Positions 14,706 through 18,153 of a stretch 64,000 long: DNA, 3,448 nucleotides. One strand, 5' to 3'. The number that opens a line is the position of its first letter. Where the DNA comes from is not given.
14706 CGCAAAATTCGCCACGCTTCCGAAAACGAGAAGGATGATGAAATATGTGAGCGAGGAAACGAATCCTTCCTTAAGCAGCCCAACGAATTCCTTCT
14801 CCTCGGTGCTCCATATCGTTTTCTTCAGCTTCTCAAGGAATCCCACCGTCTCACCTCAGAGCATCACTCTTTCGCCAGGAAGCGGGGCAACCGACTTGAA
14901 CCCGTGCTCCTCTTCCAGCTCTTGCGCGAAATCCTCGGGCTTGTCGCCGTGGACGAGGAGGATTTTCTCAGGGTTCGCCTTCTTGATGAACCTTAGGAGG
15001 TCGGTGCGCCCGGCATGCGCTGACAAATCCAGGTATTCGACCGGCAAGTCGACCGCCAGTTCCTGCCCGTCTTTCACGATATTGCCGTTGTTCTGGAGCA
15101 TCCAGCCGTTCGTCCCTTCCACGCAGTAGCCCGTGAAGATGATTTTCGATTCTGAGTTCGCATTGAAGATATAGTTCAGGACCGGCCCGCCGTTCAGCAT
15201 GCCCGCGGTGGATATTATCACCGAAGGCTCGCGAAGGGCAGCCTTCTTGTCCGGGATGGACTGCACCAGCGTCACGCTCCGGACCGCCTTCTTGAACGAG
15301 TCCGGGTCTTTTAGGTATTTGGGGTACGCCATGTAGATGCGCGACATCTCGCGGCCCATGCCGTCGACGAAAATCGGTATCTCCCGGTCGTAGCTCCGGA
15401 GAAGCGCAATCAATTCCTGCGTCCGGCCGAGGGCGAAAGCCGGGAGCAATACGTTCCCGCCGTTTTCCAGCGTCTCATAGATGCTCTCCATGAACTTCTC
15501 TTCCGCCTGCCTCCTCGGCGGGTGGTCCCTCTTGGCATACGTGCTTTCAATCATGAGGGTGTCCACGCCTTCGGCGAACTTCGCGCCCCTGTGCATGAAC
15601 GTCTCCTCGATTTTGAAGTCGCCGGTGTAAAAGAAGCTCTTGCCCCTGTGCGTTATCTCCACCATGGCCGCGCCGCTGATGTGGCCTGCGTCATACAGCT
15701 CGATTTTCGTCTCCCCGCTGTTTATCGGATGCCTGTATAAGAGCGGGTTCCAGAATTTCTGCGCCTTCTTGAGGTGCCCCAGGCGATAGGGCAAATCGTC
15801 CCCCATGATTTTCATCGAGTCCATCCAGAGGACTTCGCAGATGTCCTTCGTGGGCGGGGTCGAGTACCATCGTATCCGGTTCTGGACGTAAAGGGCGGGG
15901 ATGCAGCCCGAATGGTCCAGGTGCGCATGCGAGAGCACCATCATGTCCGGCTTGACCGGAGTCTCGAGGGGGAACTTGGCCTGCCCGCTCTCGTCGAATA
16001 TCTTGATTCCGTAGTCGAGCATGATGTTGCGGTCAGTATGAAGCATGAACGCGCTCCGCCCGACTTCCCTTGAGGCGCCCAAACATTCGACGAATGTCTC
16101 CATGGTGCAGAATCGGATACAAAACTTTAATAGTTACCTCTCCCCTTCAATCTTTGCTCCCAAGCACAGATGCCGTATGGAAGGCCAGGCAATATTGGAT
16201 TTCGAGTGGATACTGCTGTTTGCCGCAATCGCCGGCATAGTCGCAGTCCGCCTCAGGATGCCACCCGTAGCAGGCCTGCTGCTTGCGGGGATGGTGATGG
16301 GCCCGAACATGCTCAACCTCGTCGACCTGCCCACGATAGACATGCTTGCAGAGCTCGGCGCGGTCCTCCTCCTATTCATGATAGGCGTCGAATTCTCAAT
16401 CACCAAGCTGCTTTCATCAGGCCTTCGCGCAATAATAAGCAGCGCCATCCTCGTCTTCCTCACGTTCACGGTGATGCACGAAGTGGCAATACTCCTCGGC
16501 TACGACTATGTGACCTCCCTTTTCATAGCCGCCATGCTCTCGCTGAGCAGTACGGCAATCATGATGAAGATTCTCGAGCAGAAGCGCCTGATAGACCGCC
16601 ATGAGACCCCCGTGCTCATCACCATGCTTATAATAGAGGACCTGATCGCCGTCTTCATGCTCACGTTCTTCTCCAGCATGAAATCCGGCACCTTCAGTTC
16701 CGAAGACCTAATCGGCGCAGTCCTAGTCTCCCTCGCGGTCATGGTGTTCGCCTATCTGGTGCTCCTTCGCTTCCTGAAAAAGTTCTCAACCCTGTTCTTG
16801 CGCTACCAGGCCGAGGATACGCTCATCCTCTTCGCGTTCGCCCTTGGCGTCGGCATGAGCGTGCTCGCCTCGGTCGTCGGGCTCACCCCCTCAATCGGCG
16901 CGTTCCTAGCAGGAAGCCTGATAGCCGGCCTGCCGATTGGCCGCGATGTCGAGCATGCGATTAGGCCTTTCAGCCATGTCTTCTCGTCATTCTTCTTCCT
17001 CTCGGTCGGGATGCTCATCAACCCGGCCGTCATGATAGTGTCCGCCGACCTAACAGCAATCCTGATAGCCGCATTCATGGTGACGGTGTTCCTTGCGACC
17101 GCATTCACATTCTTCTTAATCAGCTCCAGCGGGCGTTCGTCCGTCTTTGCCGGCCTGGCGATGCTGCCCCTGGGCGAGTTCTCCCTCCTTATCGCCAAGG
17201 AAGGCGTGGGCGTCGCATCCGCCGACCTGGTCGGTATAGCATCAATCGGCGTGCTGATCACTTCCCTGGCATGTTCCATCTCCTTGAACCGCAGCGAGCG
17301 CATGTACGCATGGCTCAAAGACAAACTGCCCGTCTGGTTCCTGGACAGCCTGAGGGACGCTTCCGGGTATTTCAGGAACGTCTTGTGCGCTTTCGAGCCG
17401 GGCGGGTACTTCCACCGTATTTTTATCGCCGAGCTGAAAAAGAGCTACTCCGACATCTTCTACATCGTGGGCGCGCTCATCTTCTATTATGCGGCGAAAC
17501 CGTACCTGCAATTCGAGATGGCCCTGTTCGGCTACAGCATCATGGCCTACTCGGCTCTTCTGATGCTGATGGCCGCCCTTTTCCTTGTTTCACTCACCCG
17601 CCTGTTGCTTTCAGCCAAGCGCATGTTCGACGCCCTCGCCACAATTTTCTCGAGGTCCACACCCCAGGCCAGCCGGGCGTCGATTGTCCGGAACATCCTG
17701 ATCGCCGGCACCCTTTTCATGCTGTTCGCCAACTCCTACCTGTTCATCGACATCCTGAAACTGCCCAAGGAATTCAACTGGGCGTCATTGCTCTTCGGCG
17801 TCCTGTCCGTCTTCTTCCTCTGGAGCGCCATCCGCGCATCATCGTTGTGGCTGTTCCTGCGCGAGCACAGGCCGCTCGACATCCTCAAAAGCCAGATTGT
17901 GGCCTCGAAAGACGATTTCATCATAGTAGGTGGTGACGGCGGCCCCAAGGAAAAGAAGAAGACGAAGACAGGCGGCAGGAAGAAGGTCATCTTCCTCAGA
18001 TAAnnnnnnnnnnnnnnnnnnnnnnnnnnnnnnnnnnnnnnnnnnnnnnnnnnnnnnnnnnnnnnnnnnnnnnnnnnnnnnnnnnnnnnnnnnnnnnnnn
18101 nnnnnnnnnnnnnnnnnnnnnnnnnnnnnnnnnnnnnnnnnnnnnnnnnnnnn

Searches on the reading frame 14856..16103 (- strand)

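Call 61: search_protein_families(library=pfam, proteins=[window:14856-16103:-], max_evalue=0.001)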
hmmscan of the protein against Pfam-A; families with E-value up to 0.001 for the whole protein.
window:14856-16103:- (415 aa): 4 families
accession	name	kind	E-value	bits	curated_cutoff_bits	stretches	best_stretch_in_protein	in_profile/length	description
PF10996.14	Beta-Casp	-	9.2e-18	65.3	27.7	1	228-335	1-119/120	Beta-Casp domain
PF07521.17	RMMBL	-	7.8e-14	51.9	21.6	1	352-407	5-63/63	Zn-dependent metallo-hydrolase RNA specificity domain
PF12706.13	Lactamase_B_2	-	1.2e-07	32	27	1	25-194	1-171/200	Beta-lactamase superfamily domain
PF16661.11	Lactamase_B_6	-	6.4e-07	29.4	27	1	25-164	7-163/193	Metallo-beta-lactamase superfamily domain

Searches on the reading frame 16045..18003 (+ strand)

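Call 61: search_protein_families(library=pfam, proteins=[window:16045-18003:+], max_evalue=0.001)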
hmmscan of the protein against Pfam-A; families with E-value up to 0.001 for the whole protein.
window:16045-18003:+ (652 aa): 1 family
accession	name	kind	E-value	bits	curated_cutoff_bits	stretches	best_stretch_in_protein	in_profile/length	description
PF00999.27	Na_H_Exchanger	-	1.4e-43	149.7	26.2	1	58-410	2-365/375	Sodium/hydrogen exchanger, transmembrane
